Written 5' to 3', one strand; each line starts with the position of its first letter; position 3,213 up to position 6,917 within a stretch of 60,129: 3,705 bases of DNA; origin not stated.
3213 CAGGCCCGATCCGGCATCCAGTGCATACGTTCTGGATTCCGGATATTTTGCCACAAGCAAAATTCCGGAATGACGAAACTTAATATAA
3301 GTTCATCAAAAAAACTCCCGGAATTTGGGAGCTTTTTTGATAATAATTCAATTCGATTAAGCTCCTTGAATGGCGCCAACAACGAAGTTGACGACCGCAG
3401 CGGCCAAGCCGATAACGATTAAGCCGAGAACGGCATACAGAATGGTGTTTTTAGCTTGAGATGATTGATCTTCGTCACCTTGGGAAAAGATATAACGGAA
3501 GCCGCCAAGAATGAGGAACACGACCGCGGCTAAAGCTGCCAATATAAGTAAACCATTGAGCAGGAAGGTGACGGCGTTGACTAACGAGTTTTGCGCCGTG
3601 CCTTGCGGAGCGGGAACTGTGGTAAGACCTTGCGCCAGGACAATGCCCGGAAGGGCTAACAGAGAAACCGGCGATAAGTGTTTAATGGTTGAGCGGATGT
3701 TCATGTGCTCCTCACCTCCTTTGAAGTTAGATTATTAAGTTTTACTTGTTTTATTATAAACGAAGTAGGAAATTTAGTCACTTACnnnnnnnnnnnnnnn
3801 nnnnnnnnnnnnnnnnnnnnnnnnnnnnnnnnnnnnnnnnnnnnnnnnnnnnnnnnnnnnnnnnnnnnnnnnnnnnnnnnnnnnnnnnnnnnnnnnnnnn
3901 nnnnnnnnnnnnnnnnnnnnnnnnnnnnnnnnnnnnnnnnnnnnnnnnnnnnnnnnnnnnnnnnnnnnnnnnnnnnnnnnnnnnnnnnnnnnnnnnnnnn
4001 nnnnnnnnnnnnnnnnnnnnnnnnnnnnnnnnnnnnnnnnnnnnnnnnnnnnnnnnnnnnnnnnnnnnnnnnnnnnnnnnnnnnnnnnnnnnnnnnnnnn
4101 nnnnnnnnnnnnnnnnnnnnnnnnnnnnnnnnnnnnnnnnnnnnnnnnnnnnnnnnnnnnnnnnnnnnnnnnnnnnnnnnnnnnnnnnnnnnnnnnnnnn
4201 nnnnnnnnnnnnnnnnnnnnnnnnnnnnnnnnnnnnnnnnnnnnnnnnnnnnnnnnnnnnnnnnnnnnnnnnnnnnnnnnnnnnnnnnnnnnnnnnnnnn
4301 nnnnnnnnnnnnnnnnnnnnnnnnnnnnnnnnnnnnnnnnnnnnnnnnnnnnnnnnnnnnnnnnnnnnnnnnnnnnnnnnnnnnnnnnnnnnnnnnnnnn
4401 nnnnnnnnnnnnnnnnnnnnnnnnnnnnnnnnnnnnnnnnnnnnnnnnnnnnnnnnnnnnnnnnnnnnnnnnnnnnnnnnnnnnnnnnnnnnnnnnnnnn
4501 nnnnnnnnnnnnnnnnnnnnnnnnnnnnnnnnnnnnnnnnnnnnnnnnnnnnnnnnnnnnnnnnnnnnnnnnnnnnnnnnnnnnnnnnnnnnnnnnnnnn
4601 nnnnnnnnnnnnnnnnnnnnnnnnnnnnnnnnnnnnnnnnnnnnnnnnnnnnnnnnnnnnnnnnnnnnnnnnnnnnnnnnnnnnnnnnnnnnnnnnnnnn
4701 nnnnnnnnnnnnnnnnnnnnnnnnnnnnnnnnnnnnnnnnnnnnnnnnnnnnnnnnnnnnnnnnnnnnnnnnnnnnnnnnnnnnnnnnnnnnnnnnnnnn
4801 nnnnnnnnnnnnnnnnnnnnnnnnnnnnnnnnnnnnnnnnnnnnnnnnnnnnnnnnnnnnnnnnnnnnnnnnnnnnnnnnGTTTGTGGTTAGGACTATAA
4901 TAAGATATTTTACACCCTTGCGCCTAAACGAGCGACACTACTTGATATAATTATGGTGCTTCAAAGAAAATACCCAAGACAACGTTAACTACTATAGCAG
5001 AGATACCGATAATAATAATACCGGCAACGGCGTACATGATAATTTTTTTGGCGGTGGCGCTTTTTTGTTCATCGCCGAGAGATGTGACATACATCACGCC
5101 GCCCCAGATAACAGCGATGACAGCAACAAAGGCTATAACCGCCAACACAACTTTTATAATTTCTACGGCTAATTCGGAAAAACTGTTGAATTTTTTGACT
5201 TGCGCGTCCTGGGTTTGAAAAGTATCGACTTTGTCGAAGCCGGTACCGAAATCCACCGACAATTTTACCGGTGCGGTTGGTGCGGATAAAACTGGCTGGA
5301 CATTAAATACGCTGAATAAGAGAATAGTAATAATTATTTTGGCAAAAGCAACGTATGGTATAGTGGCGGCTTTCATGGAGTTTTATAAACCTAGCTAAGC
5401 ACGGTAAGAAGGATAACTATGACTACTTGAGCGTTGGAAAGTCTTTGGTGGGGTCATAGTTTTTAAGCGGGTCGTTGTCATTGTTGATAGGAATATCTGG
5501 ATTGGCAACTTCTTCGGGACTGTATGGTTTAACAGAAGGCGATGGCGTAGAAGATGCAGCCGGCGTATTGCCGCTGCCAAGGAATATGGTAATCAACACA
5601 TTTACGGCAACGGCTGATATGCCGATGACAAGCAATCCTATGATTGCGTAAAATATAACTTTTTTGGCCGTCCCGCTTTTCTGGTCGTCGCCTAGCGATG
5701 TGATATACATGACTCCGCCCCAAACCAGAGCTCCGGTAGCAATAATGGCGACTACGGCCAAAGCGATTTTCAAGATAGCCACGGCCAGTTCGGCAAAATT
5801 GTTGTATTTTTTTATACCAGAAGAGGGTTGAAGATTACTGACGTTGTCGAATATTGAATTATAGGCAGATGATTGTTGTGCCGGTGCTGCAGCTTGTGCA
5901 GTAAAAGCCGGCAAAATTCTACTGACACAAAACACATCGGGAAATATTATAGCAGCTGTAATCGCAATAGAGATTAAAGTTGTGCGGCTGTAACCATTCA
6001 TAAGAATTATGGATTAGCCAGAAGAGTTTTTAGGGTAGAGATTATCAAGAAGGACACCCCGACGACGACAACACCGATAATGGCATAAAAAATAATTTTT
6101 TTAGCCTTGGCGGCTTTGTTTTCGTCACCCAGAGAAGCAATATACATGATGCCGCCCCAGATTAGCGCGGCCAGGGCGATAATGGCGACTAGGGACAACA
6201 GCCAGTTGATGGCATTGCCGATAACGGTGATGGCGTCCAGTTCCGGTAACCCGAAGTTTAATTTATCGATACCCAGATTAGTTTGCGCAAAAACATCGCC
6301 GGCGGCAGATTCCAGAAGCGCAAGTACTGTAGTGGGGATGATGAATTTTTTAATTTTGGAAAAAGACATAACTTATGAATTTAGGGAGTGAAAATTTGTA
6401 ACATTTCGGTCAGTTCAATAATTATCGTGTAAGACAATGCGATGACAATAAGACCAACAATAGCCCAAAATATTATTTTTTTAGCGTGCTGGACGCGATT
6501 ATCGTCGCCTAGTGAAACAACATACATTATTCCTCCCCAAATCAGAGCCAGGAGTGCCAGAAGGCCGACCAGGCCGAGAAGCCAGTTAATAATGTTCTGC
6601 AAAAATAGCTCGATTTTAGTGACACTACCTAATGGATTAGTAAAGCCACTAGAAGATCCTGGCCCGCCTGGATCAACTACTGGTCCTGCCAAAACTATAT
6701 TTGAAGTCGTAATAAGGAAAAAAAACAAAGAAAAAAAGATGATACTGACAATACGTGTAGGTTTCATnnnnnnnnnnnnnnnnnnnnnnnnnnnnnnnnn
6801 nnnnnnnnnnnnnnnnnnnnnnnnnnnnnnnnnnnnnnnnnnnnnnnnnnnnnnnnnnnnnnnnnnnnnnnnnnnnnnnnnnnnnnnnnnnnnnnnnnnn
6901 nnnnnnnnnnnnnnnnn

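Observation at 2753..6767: Array of seven VirB2/TrbC-like 'pilin' paralogs with no secretion machinery nearby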

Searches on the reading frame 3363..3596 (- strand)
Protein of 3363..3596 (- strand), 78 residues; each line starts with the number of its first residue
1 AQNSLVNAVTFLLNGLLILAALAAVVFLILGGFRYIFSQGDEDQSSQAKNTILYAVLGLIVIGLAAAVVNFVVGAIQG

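Call 20: find_homologous_proteins(query=A1, max_evalue=0.001)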
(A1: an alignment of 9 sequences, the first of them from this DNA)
Query A1 (9 sequences) (78 aa, profile of the alignment): 645 proteins with E <= 0.001 among 8000 candidates; the best 120 are listed.
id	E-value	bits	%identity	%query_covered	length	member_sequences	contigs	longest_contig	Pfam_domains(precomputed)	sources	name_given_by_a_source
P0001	2.7e-26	109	47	60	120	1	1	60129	PF18895.6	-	-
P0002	1.0e-25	107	41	53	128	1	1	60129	PF18895.6,PF04956.19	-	-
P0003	1.1e-25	107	66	97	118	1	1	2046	PF18895.6,PF04956.19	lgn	-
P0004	1.9e-25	106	100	100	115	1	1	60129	PF18895.6,PF04956.19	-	-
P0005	1.5e-24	103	81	99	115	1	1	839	PF18895.6,PF04956.19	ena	-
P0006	2.8e-24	103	78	99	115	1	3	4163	PF18895.6,PF04956.19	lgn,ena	-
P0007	3.4e-24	102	75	97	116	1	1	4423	PF18895.6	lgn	-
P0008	3.9e-24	102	65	100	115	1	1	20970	PF18895.6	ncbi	-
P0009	1.1e-23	101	71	99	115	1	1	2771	PF18895.6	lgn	-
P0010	1.5e-23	100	56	99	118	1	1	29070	PF18895.6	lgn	-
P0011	1.5e-23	100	42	91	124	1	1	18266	PF18895.6,PF04956.19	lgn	-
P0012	3.5e-23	99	51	97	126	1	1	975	PF18895.6,PF04956.19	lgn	-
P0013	4.9e-23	99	51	99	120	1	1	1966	PF18895.6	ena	-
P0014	6.8e-23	98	77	67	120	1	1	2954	PF18895.6,PF04956.19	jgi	-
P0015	1.6e-22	97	73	99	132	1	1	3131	PF18895.6,PF04956.19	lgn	-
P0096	1.5e-18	84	45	99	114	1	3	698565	PF18895.6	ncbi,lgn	-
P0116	2.4e-17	80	43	83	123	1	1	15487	PF18895.6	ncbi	-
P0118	2.4e-17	80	48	91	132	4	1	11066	PF18895.6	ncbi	-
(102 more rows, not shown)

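Call 21: find_encoding_contigs(protein=P0008, flank=10000, max_places=3)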
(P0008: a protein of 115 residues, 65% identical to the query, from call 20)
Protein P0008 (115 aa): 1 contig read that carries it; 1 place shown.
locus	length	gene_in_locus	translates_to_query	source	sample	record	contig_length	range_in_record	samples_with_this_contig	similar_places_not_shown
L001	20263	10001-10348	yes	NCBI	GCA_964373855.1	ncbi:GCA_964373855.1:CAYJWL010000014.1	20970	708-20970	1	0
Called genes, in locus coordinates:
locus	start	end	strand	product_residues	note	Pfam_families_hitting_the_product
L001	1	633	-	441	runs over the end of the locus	PF04932:Wzy_C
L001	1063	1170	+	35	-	-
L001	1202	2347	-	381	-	PF00575:S1, PF23459:S1_RRP5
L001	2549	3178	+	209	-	PF13483:Lactamase_B_3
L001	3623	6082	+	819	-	PF00521:DNA_topoisoIV, PF03989:DNA_gyraseA_C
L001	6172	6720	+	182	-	PF01209:Ubie_methyltran (weak), PF13847:Methyltransf_31, PF08241:Methyltransf_11, PF13649:Methyltransf_25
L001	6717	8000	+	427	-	PF01547:SBP_bac_1, PF13416:SBP_bac_8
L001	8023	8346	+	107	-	PF18895:T4SS_pilin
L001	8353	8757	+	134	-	PF18895:T4SS_pilin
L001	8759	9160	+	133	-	PF18895:T4SS_pilin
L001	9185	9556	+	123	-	PF18895:T4SS_pilin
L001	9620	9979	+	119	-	PF04956:TrbC (weak), PF18895:T4SS_pilin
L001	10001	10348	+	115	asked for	PF18895:T4SS_pilin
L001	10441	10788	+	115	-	PF18895:T4SS_pilin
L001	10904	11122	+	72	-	-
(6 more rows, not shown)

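Call 22: find_encoding_contigs(protein=P0096, flank=10000, max_places=3)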
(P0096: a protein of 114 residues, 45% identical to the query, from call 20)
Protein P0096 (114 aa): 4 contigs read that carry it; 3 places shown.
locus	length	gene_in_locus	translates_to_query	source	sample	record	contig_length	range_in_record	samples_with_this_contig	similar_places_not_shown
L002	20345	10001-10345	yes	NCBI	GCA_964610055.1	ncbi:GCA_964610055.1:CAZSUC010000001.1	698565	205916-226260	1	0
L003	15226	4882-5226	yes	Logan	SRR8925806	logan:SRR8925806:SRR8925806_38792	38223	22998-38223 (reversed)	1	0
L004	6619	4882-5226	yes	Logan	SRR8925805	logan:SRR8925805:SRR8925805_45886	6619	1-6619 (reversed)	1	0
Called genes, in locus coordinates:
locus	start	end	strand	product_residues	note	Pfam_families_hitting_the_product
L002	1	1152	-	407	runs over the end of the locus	PF04932:Wzy_C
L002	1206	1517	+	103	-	-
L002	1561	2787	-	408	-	PF00575:S1 (weak), PF23459:S1_RRP5 (faint), PF00575:S1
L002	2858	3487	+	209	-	PF13483:Lactamase_B_3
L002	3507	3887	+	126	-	-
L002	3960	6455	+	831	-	PF00521:DNA_topoisoIV, PF03989:DNA_gyraseA_C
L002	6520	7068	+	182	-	PF01135:PCMT (weak), PF01209:Ubie_methyltran, PF13847:Methyltransf_31, PF08241:Methyltransf_11, PF08242:Methyltransf_12, PF13649:Methyltransf_25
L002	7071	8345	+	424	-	PF13531:SBP_bac_11 (faint), PF01547:SBP_bac_1, PF13416:SBP_bac_8, PF13343:SBP_bac_6 (faint)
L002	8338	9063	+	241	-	PF04956:TrbC (weak), PF18895:T4SS_pilin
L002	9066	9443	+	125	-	PF18895:T4SS_pilin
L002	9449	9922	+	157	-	PF18895:T4SS_pilin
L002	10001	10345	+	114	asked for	PF18895:T4SS_pilin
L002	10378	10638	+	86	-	-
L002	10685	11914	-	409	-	-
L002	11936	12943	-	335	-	-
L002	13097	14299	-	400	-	-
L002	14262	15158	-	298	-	PF01145:Band_7 (faint)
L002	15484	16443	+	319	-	-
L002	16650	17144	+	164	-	-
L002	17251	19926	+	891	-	PF02861:Clp_N, PF23569:NBD_SMAX1 (weak), PF00004:AAA, PF17871:AAA_lid_9, PF00004:AAA, PF07724:AAA_2, PF07728:AAA_5, PF10431:ClpB_D2-small, +8 more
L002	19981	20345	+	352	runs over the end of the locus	-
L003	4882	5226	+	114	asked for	PF18895:T4SS_pilin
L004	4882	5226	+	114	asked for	PF18895:T4SS_pilin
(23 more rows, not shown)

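Call 26: list_cluster_members(proteins=[P0008, P0096, P0116, P0118])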
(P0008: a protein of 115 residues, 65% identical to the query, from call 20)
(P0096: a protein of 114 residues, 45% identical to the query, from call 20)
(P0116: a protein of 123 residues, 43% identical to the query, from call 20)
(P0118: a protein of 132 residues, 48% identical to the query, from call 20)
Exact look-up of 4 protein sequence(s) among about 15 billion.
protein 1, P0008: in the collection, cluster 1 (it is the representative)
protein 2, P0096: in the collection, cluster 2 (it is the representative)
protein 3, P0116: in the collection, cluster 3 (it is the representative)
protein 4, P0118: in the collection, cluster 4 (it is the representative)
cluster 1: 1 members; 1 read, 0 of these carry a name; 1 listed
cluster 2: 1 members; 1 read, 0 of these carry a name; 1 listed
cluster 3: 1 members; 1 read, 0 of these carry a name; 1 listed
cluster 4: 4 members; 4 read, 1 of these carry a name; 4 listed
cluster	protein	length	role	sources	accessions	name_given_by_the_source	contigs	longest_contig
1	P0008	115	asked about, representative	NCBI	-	-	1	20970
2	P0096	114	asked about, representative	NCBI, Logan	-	-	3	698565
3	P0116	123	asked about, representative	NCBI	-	-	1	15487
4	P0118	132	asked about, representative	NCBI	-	-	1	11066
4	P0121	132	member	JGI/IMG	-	multisubunit Na+/H+ antiporter MnhB subunit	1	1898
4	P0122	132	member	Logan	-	-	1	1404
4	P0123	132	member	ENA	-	-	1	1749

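Call 73: search_protein_families(library=pfam, proteins=[L002:10685-11914:-, L002:11936-12943:-, L002:13097-14299:-, L002:14262-15158:-], max_evalue=0.5)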
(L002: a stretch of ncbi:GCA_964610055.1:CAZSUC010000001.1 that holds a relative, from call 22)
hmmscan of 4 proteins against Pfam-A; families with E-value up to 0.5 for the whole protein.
L002:10685-11914:- (409 aa): 1 family
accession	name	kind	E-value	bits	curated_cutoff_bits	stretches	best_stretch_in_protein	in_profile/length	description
PF04277.18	OAD_gamma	-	0.12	13.5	27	0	2-44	9-53/76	Oxaloacetate decarboxylase, gamma chain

L002:11936-12943:- (335 aa): 1 family
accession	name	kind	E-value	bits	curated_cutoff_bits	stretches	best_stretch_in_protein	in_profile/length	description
PF13567.11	DUF4131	-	0.24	11.5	31.6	1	21-75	6-56/165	Domain of unknown function (DUF4131)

L002:13097-14299:- (400 aa): 1 family
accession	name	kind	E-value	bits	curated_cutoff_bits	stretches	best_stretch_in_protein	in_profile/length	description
PF04364.18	DNA_pol3_chi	-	0.21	12.2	25.4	0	267-305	23-63/135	DNA polymerase III chi subunit, HolC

L002:14262-15158:- (298 aa): 2 families
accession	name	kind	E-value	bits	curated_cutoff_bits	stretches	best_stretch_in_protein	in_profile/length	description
PF01145.31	Band_7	-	5e-06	27.1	23.6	1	41-98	7-65/176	SPFH domain / Band 7 family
PF25170.1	TPR_WDR35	-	0.0082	16.5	27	0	205-242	11-47/68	WD repeat-containing protein 35, TPR repeats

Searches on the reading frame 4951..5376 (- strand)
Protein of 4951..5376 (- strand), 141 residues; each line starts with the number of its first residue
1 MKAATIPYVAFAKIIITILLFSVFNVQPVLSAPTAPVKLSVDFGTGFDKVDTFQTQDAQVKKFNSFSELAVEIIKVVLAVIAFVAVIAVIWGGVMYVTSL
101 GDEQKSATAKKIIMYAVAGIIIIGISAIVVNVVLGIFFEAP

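Call 3: search_protein_families(library=pfam, proteins=[window:4951-5376:-], max_evalue=1)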
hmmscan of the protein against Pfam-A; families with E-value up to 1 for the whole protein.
window:4951-5376:- (141 aa): 6 families
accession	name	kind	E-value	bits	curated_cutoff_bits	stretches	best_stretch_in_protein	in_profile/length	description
PF18895.5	T4SS_pilin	-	1.7e-07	31.6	26.6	1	68-133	7-71/71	Type IV secretion system pilin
PF19942.4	DUF6404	-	0.025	15.4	27.6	1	77-129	48-99/115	Family of unknown function (DUF6404)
PF19764.4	DUF6251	-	0.093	13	26.5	1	71-112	80-120/126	Family of unknown function (DUF6251)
PF13796.11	Sensor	-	0.13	12.7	28.2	1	64-134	86-151/162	Putative sensor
PF04290.18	DctQ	-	0.18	12.1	28.3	1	68-133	59-123/132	Tripartite ATP-independent periplasmic transporters, DctQ component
PF18303.6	Saf_2TM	-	0.56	10.5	29.5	1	64-114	56-104/152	SAVED-fused 2TM effector domain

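Call 4: search_protein_families(library=ncbifam, proteins=[window:4951-5376:-], max_evalue=1)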
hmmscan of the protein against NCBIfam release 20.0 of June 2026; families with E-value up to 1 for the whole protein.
window:4951-5376:- (141 aa): 5 families
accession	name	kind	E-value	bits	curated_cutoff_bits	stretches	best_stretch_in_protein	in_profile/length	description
NF045849.1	ICE_MMCAP2_0565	equivalog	1.5e-05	24.6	40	1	73-136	16-79/80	Mbov_0395 family pilin-like conjugal transfer protein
NF046050.1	CPBP_fam_MroQ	equivalog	0.0015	18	270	1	61-139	31-108/243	intramembrane glutamic endopeptidase MroQ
NF046000.1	MAG1210_fam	subfamily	0.02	13.6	275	1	42-129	34-116/550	MAG1210 family protein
NF003090.0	PRK04017.1-1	equivalog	0.048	13.4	120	1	70-116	40-85/132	hypothetical protein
NF041559.1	BTH_I2691_fam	subfamily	0.37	9.2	150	1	53-131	715-785/858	T6SS effector BTH_I2691 family protein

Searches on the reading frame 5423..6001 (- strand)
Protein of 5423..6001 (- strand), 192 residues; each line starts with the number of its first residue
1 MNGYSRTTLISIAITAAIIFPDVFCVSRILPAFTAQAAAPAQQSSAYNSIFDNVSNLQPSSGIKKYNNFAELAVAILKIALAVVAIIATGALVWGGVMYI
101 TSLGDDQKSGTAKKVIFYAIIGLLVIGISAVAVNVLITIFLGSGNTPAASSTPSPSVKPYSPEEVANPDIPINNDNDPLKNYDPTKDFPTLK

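Call 3: search_protein_families(library=pfam, proteins=[window:5423-6001:-], max_evalue=1)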
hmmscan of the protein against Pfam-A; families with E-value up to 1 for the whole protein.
window:5423-6001:- (192 aa): 7 families
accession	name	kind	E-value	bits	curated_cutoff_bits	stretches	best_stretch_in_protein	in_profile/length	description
PF18895.5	T4SS_pilin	-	8.4e-07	29.4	26.6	1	71-135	7-70/71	Type IV secretion system pilin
PF20087.4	DUF6479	-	0.021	15.7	25.4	1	118-170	18-70/120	Family of unknown function (DUF6479)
PF13903.11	Claudin_2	-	0.049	13.9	29.1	1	47-145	57-147/192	PMP-22/EMP/MP20/Claudin tight junction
PF04290.18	DctQ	-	0.097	13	28.3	1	73-140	61-127/132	Tripartite ATP-independent periplasmic transporters, DctQ component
PF19942.4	DUF6404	-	0.16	12.8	27.6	1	81-131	49-98/115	Family of unknown function (DUF6404)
PF20990.2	DUF2207_C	-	0.18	11.9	33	1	42-138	106-186/247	Predicted membrane protein (DUF2207) C-terminal domain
PF01312.24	Bac_export_2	-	0.37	10.4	24.4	1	42-137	101-199/335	FlhB HrpN YscU SpaS Family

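Call 4: search_protein_families(library=ncbifam, proteins=[window:5423-6001:-], max_evalue=1)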
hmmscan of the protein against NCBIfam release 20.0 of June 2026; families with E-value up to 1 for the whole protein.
window:5423-6001:- (192 aa): 1 family
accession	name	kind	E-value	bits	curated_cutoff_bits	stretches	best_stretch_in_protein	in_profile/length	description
NF045849.1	ICE_MMCAP2_0565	equivalog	0.001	18.7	40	1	75-138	15-77/80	Mbov_0395 family pilin-like conjugal transfer protein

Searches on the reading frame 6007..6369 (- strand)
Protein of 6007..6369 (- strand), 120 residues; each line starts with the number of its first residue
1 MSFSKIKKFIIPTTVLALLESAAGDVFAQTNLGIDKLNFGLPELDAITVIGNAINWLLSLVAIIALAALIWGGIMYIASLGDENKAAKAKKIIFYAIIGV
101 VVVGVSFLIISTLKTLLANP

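Call 3: search_protein_families(library=pfam, proteins=[window:6007-6369:-], max_evalue=1)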
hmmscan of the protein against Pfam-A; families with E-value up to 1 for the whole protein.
window:6007-6369:- (120 aa): 10 families
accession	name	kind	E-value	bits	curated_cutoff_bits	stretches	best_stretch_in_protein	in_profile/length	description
PF18895.5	T4SS_pilin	-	5.4e-11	42.9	26.6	1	47-112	5-70/71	Type IV secretion system pilin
PF04956.18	TrbC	-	0.00024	21.7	27.9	1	3-111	5-96/98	TrbC/VIRB2 pilin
PF12750.12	Maff2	-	0.042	14.2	27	1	50-108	4-63/70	Maff2 family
PF04290.18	DctQ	-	0.046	14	28.3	1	53-114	64-127/132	Tripartite ATP-independent periplasmic transporters, DctQ component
PF04148.18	Erv26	-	0.076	13.3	22.2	1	54-115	7-67/202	Transmembrane adaptor Erv26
PF19607.4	DUF6112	-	0.24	11.7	25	1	43-106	6-74/88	Family of unknown function (DUF6112)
PF00335.26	Tetraspanin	-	0.29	11.2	32.1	1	53-108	7-63/225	Tetraspanin family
PF19942.4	DUF6404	-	0.37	11.6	27.6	1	56-107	47-96/115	Family of unknown function (DUF6404)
PF04746.17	DUF575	-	0.37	11.5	25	0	96-117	24-45/101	Protein of unknown function (DUF575)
PF24357.1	TMD0_ABC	-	0.68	10.5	27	1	60-114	29-81/159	ABC transporter TMD0 domain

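Call 4: search_protein_families(library=ncbifam, proteins=[window:6007-6369:-], max_evalue=1)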
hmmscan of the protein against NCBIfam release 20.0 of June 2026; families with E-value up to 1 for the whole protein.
window:6007-6369:- (120 aa): 6 families
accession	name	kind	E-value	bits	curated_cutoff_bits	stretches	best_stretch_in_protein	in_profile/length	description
NF045849.1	ICE_MMCAP2_0565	equivalog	1.1e-05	25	40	1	48-112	11-75/80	Mbov_0395 family pilin-like conjugal transfer protein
NF045890.1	conj_pls20_p028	equivalog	0.0028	16.6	150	1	43-116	57-119/377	pLS20_p028 family conjugation system transmembrane protein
NF041745.1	RdrD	equivalog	0.059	13.2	230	1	30-116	55-138/227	antiviral RADAR system accessory protein RdrD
NF047332.1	Chlamy_GarD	equivalog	0.084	12.1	100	1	57-118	198-254/302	inclusion membrane protein GarD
TIGR03779.1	Bac_Flav_CT_M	equivalog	0.39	9.9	172.45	1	87-112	3-28/410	conjugative transposon protein TraM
NF002669.0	PRK02391.1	equivalog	0.46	9.6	341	1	65-113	161-210/298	zinc metalloprotease HtpX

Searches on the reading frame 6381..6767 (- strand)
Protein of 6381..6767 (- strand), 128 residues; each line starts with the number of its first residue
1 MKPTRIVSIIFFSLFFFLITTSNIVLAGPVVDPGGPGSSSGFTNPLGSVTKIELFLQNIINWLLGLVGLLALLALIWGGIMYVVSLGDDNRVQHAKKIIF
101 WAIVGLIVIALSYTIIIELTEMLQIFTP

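Call 3: search_protein_families(library=pfam, proteins=[window:6381-6767:-], max_evalue=1)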
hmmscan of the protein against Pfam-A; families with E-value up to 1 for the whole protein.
window:6381-6767:- (128 aa): 5 families
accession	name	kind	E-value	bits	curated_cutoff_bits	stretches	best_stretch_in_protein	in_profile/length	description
PF18895.5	T4SS_pilin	-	4.5e-12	46.3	26.6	1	49-115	2-67/71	Type IV secretion system pilin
PF04956.18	TrbC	-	7.3e-06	26.6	27.9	1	47-112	34-91/98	TrbC/VIRB2 pilin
PF05969.16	PSII_Ycf12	-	0.41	11.1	24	1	13-31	4-22/33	Photosystem II complex subunit Ycf12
PF04290.18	DctQ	-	0.69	10.2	28.3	1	55-125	60-129/132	Tripartite ATP-independent periplasmic transporters, DctQ component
PF17329.7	DUF5367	-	0.79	10.5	25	1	58-127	6-77/98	Family of unknown function (DUF5367)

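Call 4: search_protein_families(library=ncbifam, proteins=[window:6381-6767:-], max_evalue=1)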
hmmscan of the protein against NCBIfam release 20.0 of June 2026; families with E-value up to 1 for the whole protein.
window:6381-6767:- (128 aa): 3 families
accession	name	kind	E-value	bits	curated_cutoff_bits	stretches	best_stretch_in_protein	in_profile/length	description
NF045849.1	ICE_MMCAP2_0565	equivalog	3.9e-07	29.6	40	1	50-116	7-73/80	Mbov_0395 family pilin-like conjugal transfer protein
NF045890.1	conj_pls20_p028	equivalog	0.0047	15.8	150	1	47-126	57-123/377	pLS20_p028 family conjugation system transmembrane protein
NF010314.2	PRK13751.2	equivalog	0.015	15.4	150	1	91-118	86-113/116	mercuric ion transporter MerT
